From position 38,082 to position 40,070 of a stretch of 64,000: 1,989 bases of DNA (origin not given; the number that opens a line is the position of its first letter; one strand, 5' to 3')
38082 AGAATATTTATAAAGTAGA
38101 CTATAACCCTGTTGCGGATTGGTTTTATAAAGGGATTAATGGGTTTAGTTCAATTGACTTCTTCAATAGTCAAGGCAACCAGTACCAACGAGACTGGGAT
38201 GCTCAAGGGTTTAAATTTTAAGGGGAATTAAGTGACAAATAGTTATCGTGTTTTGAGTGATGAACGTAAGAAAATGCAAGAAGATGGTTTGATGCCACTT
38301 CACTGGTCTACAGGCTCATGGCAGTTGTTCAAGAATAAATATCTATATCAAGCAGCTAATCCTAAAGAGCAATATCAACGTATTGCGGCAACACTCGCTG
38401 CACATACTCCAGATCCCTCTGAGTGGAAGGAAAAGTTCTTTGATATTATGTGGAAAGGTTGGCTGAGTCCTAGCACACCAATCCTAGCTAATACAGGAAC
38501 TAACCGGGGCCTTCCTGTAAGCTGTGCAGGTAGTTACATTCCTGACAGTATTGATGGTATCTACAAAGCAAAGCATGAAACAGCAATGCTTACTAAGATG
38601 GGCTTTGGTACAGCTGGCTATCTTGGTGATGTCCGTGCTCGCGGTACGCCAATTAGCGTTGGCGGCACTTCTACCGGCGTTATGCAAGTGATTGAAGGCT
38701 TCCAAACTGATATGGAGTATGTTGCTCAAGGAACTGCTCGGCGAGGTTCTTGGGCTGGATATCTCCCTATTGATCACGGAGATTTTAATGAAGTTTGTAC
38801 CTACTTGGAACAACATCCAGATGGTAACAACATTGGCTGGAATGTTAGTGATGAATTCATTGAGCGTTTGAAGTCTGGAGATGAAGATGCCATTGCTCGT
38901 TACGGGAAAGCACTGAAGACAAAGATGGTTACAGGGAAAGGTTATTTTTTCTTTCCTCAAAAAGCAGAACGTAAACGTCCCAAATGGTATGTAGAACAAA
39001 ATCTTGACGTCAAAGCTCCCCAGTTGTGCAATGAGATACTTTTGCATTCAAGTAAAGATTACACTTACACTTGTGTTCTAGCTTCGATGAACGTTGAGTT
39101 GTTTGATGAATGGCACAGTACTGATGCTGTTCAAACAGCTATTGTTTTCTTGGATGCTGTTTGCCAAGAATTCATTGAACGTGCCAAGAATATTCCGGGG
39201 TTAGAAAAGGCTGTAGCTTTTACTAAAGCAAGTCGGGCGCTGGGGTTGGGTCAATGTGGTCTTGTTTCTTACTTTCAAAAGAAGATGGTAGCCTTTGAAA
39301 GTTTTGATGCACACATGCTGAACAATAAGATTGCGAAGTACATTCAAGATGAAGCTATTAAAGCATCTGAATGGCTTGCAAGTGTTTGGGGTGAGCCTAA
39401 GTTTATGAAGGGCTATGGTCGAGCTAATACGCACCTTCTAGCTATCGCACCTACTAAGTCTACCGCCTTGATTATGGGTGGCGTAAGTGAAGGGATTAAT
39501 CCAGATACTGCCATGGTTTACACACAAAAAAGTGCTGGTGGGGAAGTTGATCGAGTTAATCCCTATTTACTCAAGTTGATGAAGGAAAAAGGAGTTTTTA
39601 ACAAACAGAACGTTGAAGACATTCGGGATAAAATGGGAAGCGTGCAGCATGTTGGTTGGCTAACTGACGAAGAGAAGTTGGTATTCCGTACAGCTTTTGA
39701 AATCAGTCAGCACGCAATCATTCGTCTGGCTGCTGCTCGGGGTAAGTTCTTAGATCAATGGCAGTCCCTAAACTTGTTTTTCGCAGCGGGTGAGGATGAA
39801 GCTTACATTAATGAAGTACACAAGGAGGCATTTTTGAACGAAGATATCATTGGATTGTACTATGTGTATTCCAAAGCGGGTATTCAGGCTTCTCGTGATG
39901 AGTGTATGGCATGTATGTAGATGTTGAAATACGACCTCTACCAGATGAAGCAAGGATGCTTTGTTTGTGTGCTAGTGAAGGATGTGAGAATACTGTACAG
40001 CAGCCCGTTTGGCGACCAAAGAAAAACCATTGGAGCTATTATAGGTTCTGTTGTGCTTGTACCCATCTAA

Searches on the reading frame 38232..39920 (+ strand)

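Call 14: search_protein_families(library=pfam, proteins=[window:38232-39920:+], max_evalue=0.01)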
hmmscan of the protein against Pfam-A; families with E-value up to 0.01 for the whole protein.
window:38232-39920:+ (562 aa): 2 families
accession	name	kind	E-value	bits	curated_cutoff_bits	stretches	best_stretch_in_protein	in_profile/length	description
PF02867.20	Ribonuc_red_lgC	-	3.7e-71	240.8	23.9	3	392-534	373-513/523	Ribonucleotide reductase, barrel domain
PF00317.26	Ribonuc_red_lgN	-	1.6e-12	47.7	28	1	29-93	7-77/77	Ribonucleotide reductase, all-alpha domain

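Call 15: search_protein_families(library=phrogs, proteins=[window:38232-39920:+], max_evalue=0.001)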
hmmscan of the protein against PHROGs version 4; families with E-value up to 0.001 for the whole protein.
window:38232-39920:+ (562 aa): 9 families
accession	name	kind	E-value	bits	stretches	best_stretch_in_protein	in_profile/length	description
phrog_30939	-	DNA, RNA and nucleotide metabolism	4.8e-144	482.5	1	8-562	397-977/977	ribonucleotide reductase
phrog_84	-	DNA, RNA and nucleotide metabolism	5e-137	459.5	1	27-561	202-794/975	ribonucleoside-diphosphate reductase large subunit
phrog_12229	-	DNA, RNA and nucleotide metabolism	8.3e-47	160.8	1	26-240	8-242/577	ribonucleotide reductase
phrog_3844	-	moron, auxiliary metabolic gene and host takeover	9.4e-42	144.5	2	392-561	307-449/451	NrdA-like aerobic NDP reductase large subunit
phrog_29665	-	unknown function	2.2e-31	109.8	1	271-407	2-150/150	-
phrog_3987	-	DNA, RNA and nucleotide metabolism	6.8e-22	78.7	1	31-188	147-313/467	ribonucleotide reductase large subunit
phrog_33412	-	unknown function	2e-21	77.3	1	440-549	15-124/140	-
phrog_6132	-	DNA, RNA and nucleotide metabolism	2.3e-10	41.3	1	64-168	183-289/530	ribonucleotide reductase large subunit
phrog_367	-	DNA, RNA and nucleotide metabolism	6e-06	25.7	1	262-462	384-567/701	ribonucleotide reductase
